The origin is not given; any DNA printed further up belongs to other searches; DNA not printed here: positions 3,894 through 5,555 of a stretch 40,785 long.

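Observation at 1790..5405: cNMP-gated patatin lipase (NTE-like) translationally coupled to a two-HKD PLD-family protein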

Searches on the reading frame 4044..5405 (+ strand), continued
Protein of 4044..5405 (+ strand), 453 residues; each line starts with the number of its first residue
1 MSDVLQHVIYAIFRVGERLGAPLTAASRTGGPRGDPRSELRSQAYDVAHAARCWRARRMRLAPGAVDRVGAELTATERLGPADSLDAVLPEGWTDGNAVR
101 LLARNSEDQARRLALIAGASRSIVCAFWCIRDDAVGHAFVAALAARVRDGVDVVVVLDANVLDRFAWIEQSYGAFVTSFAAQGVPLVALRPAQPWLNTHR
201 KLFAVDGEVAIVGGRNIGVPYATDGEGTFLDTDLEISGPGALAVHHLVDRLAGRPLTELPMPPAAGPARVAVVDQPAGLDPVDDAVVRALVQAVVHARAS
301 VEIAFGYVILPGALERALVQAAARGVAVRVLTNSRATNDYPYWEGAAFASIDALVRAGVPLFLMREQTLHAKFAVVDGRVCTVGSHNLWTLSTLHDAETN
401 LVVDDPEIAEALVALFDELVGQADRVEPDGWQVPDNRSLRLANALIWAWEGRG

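Call 38: find_encoding_contigs(protein=P0013, flank=6000, max_places=2)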
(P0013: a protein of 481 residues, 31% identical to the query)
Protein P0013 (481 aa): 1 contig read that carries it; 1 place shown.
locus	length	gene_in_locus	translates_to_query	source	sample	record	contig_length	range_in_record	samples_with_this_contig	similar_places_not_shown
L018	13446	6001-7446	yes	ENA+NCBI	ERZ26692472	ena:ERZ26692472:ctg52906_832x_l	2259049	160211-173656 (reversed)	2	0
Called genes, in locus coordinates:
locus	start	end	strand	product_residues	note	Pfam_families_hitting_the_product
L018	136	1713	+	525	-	PF00496:SBP_bac_5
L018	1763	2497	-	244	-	PF00005:ABC_tran, PF13304:AAA_21 (faint), PF12399:BCA_ABC_TP_C (weak)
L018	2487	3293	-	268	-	PF00005:ABC_tran, PF12399:BCA_ABC_TP_C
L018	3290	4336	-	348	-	PF02653:BPD_transp_2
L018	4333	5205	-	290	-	PF02653:BPD_transp_2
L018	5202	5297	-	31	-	-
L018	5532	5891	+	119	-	-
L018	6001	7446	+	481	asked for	PF00614:PLDc (faint), PF13091:PLDc_2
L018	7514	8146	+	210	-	PF03372:Exo_endo_phos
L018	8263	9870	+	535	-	PF10679:DUF2491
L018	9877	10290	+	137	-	PF03994:DUF350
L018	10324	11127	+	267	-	-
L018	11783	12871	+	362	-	PF00487:FA_desaturase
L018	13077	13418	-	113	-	PF01609:DDE_Tnp_1, PF13612:DDE_Tnp_1_3 (weak), PF13586:DDE_Tnp_1_2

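Call 41: search_protein_families(library=pfam, proteins=[L006:11199-12599:-, L006:12755-15211:-, L006:15211-17736:-], max_evalue=5)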
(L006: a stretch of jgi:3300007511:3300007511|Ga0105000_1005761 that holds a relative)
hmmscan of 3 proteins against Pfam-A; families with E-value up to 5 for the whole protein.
L006:11199-12599:- (467 aa): 1 family
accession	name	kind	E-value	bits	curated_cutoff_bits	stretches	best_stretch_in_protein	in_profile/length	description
PF03219.20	TLC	-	0.025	13.8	21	1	237-327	296-385/491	TLC ATP/ADP transporter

L006:12755-15211:- (819 aa): 1 family
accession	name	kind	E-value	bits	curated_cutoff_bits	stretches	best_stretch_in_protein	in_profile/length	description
PF23718.1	DUF7160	-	0.21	12.1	27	0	615-637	7-29/54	Family of unknown function (DUF7160)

L006:15211-17736:- (842 aa): 1 family
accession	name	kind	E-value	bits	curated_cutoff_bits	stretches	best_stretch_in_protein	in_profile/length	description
PF01476.26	LysM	-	0.00045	20.5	20.9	1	504-552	1-43/43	LysM domain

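Call 47: search_protein_representatives(alignment_id=A1)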
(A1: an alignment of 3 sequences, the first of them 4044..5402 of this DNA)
Query: 3 sequences, 455 profile positions. Proteins with E-value up to 0.001 (for the whole library): 18906; up to 1e-10: 7947; up to 1e-30: 316. The best 150 are listed.
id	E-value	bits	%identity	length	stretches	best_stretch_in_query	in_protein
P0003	1.1e-230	782.4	-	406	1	51-454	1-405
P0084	9.1e-104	364.0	-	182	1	274-454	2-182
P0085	6.8e-101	354.5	-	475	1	6-452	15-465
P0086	5.2e-79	282.4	-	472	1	4-431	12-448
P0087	8.9e-51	189.3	-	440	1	31-449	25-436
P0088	5.3e-50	186.8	-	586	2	261-449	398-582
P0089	6.7e-50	186.4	-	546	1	90-446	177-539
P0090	1.3e-49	185.4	-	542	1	95-424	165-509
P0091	1.0e-48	182.5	-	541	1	94-446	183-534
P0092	1.9e-48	181.6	-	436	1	79-433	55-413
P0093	5.6e-48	180.1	-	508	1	44-432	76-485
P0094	3.1e-47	177.6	-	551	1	110-429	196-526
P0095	3.5e-47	177.5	-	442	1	82-430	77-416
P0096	1.9e-46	175.0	-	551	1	89-439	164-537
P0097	2.5e-46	174.6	-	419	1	97-432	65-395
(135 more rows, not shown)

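Call 50: find_homologous_proteins(query=A4, max_evalue=1e-40)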
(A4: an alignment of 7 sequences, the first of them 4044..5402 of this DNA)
Query A4 (7 sequences) (453 aa, profile of the alignment): 13 proteins with E <= 1e-40 among 8000 candidates.
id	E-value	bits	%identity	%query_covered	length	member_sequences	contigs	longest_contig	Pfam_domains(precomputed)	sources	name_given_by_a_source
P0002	5.3e-213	726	50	99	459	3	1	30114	PF13091.13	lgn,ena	-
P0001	7.3e-200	683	100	100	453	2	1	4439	PF13091.13,PF00614.29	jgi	jgi:cardiolipin synthase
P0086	6.6e-193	660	29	90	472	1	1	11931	PF13091.13,PF00614.29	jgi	jgi:cardiolipin synthase A/B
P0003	2.5e-185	635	56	88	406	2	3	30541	PF13091.13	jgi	-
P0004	3.1e-47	180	31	79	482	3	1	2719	PF13091.13,PF00614.29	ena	-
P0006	7.7e-45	172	31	74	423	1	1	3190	PF13091.13,PF00614.29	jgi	jgi:cardiolipin synthase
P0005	2.6e-44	170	34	74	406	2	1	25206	PF13091.13,PF00614.29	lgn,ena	-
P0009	3.1e-44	170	29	74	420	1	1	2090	PF13091.13,PF00614.29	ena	-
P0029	5.1e-42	162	28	81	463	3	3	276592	PF13091.13,PF00614.29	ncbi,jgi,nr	ncbi:MAG TPA: phospholipase D-like domain-containing protein [Steroidobacteraceae bacterium]|jgi:car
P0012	6.6e-42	162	30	78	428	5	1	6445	PF13091.13,PF00614.29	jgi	jgi:cardiolipin synthase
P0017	8.4e-42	162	31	79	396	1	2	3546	PF13091.13,PF00614.29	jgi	jgi:cardiolipin synthase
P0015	2.1e-41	160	31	73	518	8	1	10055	PF13091.13,PF00614.29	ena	-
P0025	5.5e-41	159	34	47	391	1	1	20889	PF13091.13,PF00614.29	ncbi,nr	ncbi:MAG: cardiolipin synthase ClsB [Gallionella sp.]|nr:cardiolipin synthase ClsB [Gallionella sp.]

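Call 51: find_encoding_contigs(protein=P0086, flank=10000, max_places=3)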
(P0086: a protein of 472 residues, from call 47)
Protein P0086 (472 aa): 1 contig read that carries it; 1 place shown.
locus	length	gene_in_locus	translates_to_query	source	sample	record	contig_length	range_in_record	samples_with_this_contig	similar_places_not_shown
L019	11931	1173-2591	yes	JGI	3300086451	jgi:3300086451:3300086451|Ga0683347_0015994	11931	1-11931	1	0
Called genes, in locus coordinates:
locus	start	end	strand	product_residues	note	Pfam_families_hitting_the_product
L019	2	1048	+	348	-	PF01745:IPT (weak), PF01715:IPPT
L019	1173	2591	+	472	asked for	PF13091:PLDc_2, PF00614:PLDc (faint), PF13091:PLDc_2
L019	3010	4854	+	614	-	-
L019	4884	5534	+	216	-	PF00702:Hydrolase (weak), PF12710:HAD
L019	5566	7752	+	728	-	PF12437:GSIII_N, PF00120:Gln-synt_C, PF18318:Gln-synt_C-ter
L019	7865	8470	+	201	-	PF01467:CTP_transf_like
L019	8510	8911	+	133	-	PF02410:RsfS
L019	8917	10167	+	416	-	PF00109:ketoacyl-synt, PF02801:Ketoacyl-synt_C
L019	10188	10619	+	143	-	PF00293:NUDIX, PF22327:Nudt16-like (weak)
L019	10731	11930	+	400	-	?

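Call 52: find_encoding_contigs(protein=P0085, flank=10000, max_places=3)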
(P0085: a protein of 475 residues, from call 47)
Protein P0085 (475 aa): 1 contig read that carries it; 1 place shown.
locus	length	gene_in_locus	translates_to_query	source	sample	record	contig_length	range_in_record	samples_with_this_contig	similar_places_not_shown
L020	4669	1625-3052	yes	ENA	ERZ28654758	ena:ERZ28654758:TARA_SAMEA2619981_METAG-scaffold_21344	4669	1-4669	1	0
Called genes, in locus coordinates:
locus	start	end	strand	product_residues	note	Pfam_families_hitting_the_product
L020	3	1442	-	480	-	?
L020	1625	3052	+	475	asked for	PF13091:PLDc_2 (weak), PF00614:PLDc (weak), PF13091:PLDc_2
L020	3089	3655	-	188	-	PF01553:Acyltransferase (weak)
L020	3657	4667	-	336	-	?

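Call 53: search_protein_families(library=pfam, proteins=[L020:3-1442:-, L020:3657-4667:-, L020:3092-3655:-, L019:3010-4851:+], max_evalue=0.01)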
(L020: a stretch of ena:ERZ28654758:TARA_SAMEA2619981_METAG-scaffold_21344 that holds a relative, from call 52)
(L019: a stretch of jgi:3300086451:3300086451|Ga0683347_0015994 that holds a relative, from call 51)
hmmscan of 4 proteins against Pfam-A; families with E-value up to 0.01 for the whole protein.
L020:3-1442:- (480 aa): 3 families
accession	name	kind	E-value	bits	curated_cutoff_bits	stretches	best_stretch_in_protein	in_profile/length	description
PF24179.1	NTE_Ploop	-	6.1e-37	128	27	1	153-314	2-159/223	Neuropathy Target Esterase family P-loop like domain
PF01734.28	Patatin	-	8.1e-24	85.3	27.7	1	333-477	1-174/191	Patatin-like phospholipase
PF00027.35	cNMP_binding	-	1.1e-19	70.7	27.5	1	40-127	3-89/89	Cyclic nucleotide-binding domain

L020:3657-4667:- (336 aa): 1 family
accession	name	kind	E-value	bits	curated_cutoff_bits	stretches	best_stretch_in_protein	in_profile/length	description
PF21607.2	FabD_helical_ins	-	1.5e-33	115.3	27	1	189-268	1-80/80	[Acyl-carrier-protein] S-malonyltransferase, inserted helical domain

L020:3092-3655:- (188 aa): 1 family
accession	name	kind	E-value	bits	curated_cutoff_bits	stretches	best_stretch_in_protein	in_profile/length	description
PF01553.26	Acyltransferase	-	2.4e-06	27.8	23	1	36-141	16-127/132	Acyltransferase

L019:3010-4851:+ (614 aa): 0 families

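Call 54: predict_structure(alignment_id=A3)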
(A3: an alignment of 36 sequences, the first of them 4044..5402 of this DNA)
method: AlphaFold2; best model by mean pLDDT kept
length: 453 residues; sequences in the alignment: 36
mean_pLDDT: 86.2   pTM: 0.89
mean pLDDT of the five models: 86.2, 86.2, 85.7, 84.2, 83.9
residues with pLDDT >= 90: 280; 70-90: 95; 50-70: 57; < 50: 21
segments of 3 or more residues with pLDDT < 50: 1-3, 20-33, 451-453
pLDDT, mean of each block of 10 residues (from residue 1): 53 54 38 56 68 74 76 84 93 97 96 98 96 96 98 95 83 91 95 83 98 96 90 98 97 95 96 81 84 97 93 93 98 89 79 96 94 98 90 81 98 98 95 73 61 44
secondary structure, 60 per line:
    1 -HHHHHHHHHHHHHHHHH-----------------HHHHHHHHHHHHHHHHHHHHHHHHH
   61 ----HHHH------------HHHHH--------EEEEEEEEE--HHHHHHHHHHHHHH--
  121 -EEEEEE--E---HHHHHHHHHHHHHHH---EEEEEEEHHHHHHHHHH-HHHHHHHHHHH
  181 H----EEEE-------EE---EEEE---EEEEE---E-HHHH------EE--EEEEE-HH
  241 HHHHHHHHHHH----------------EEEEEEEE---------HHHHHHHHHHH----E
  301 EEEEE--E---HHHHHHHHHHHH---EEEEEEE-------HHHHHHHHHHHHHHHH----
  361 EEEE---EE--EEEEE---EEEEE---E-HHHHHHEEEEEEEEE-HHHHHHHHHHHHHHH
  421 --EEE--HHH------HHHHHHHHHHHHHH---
elements in order: H2-18 H36-60 H65-68 H81-85 E94-102 H105-118 E122-127 H134-148 E152-158 H159-168 H170-181 E186-189 E202-205 E209-213 H219-222 E233-237 H239-251 E268-275 H285-295 E300-305 H312-323 E327-333 H341-356 E361-364 E372-376 E380-384 H390-395 E396-404 H406-420 E423-425 H437-450

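Call 57: fold_search(model_id=the predicted structure, library=pdb)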
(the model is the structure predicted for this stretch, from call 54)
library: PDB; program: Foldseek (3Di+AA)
matches with E <= 10: 884; with E <= 0.001: 138
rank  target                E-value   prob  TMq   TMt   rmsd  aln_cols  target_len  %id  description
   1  3hsi_A                1.9e-19  1.00  0.58  0.59   5.9       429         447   15  Crystal structure of phosphatidylserine synthase Haemophilus influenzae Rd KW20 (released 2009-06-30)
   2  2ze9                  4.0e-19  1.00  0.58  0.53   6.8       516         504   18  Crystal structure of H168A mutant of phospholipase D from Streptomyces antibioticus, as a complex with phosphatidylcholi (released 2007-12-25)
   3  8ctq                  4.7e-19  1.00  0.58  0.55   5.4       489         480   16  Crystal structure of engineered phospholipase D mutant superPLD 2-48 (released 2023-04-26)
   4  8yr5_H                5.3e-19  1.00  0.62  0.65   6.7       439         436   15  Crystal structure of E. coli phosphatidylserine synthase in apo state (released 2024-11-20)
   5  7e0m_A                5.6e-19  1.00  0.56  0.65   6.4       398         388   18  Crystal structure of phospholipase D (released 2021-12-22)
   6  8yr5_L                6.7e-19  1.00  0.63  0.65   6.6       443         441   16  Crystal structure of E. coli phosphatidylserine synthase in apo state (released 2024-11-20)
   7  8yr5_B                6.7e-19  1.00  0.62  0.64   6.7       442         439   16  Crystal structure of E. coli phosphatidylserine synthase in apo state (released 2024-11-20)
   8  3hsi_B                6.7e-19  1.00  0.61  0.61   5.9       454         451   16  Crystal structure of phosphatidylserine synthase Haemophilus influenzae Rd KW20 (released 2009-06-30)
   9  8ctp                  7.1e-19  1.00  0.58  0.55   5.7       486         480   17  Crystal structure of engineered phospholipase D mutant superPLD 2-23 (released 2023-04-26)
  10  8yr5_J                8.0e-19  1.00  0.61  0.63   7.0       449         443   15  Crystal structure of E. coli phosphatidylserine synthase in apo state (released 2024-11-20)
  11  1v0y                  8.9e-19  1.00  0.55  0.51   6.5       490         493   16  Phospholipase D from Streptomyces sp. strain PMF soaked with the substrate dibutyrylphosphatidylcholine. (released 2004-06-03)
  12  1v0t                  9.5e-19  1.00  0.57  0.53   7.0       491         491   17  Phospholipase D from Streptomyces sp. strain PMF soaked with the product glycerophosphate (released 2004-06-03)
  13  8yr5_A                1.0e-18  1.00  0.61  0.63   7.0       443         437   15  Crystal structure of E. coli phosphatidylserine synthase in apo state (released 2024-11-20)
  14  7e0m_B                1.1e-18  1.00  0.53  0.62   7.4       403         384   18  Crystal structure of phospholipase D (released 2021-12-22)
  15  8yr5_G                1.2e-18  1.00  0.63  0.65   6.6       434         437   16  Crystal structure of E. coli phosphatidylserine synthase in apo state (released 2024-11-20)
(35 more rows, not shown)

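Call 58: find_encoding_contigs(protein=P0087, flank=10000, max_places=3)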
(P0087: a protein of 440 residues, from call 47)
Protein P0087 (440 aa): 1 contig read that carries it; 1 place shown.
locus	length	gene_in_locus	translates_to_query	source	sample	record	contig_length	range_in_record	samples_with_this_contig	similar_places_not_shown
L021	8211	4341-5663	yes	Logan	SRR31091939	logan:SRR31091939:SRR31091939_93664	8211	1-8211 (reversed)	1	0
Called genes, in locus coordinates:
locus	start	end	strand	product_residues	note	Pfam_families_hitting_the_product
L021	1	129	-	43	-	?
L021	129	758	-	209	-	PF00578:AhpC-TSA, PF08534:Redoxin, PF13098:Thioredoxin_2 (weak)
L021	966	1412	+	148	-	PF04773:FecR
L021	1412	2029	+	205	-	PF00691:OmpA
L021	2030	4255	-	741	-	PF05226:CHASE2, PF00211:Guanylate_cyc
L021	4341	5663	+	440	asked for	PF13091:PLDc_2, PF00614:PLDc (faint), PF13091:PLDc_2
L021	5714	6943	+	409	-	PF00027:cNMP_binding, PF02517:Rce1-like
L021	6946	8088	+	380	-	PF00487:FA_desaturase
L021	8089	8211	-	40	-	?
